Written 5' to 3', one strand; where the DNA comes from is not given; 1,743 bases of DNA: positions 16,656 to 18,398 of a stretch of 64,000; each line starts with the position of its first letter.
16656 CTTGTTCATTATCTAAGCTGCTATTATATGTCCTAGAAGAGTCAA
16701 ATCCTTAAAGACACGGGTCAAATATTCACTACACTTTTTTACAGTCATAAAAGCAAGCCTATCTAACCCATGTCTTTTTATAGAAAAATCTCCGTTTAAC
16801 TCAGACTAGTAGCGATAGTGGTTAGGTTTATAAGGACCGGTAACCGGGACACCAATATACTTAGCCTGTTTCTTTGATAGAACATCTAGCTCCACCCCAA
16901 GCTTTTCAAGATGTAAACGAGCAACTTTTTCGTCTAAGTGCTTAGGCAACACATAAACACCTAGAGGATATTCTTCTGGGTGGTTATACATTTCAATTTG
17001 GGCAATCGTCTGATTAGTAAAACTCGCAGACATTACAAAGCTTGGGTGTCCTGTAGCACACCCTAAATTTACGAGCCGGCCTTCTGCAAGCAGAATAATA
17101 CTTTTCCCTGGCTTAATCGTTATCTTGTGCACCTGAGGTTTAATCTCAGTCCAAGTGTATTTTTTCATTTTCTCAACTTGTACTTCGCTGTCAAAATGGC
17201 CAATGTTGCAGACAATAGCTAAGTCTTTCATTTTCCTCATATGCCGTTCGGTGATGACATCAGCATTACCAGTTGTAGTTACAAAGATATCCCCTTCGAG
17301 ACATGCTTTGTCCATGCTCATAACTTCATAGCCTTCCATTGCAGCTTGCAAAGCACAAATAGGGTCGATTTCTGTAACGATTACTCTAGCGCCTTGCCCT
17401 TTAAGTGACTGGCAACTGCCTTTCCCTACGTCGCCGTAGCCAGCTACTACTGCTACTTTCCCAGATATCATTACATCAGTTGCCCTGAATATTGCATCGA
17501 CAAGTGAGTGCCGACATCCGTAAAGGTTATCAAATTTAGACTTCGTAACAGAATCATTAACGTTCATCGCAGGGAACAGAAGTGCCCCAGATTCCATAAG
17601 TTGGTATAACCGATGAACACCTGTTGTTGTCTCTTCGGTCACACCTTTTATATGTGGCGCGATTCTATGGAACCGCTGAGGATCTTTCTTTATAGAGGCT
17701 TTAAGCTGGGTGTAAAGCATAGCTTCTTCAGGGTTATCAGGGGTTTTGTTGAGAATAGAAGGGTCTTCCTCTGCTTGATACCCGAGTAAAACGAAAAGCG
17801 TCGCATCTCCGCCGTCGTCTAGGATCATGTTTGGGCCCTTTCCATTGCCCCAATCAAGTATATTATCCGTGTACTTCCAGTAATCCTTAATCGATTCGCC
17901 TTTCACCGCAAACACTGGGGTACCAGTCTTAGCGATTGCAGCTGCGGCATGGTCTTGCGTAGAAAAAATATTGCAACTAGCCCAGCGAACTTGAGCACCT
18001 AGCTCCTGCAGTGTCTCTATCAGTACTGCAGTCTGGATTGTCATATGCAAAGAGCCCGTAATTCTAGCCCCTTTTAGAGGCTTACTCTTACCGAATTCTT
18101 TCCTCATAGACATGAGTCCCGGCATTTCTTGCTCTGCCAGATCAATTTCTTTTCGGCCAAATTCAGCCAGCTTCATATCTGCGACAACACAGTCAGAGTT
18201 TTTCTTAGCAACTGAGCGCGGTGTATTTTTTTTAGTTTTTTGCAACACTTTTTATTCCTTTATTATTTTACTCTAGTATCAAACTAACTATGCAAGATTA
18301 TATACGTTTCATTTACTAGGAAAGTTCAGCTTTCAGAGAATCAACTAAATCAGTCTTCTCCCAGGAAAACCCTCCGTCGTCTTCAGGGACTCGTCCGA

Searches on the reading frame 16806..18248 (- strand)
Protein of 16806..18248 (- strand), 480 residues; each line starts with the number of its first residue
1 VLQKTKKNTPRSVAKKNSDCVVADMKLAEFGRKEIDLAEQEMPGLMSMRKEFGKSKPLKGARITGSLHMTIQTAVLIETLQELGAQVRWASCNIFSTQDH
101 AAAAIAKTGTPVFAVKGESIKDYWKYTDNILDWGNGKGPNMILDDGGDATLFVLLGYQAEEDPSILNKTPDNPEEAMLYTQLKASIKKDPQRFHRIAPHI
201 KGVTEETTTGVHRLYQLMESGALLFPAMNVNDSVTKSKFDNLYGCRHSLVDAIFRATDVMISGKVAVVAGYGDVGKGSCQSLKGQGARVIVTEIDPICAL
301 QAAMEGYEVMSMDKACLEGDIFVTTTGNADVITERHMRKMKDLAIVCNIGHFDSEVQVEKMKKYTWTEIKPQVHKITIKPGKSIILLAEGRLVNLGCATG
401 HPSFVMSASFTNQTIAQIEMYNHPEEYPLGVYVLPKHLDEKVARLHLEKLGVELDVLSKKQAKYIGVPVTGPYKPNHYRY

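Call 39: search_protein_families(library=pfam, proteins=[window:16806-18248:-], max_evalue=0.00001)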
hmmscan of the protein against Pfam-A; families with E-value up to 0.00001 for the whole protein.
window:16806-18248:- (480 aa): 3 families
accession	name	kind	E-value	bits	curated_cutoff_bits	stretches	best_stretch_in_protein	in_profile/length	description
PF05221.23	AdoHcyase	-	5.8e-146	485.7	25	1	20-479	2-299/299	S-adenosyl-L-homocysteine hydrolase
PF00670.27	AdoHcyase_NAD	-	7.7e-79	263.9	27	1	241-400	1-162/162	S-adenosyl-L-homocysteine hydrolase, NAD binding domain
PF02826.25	2-Hacid_dh_C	-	2.6e-06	27.4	25.1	1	260-350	33-127/178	D-isomer specific 2-hydroxyacid dehydrogenase, NAD binding domain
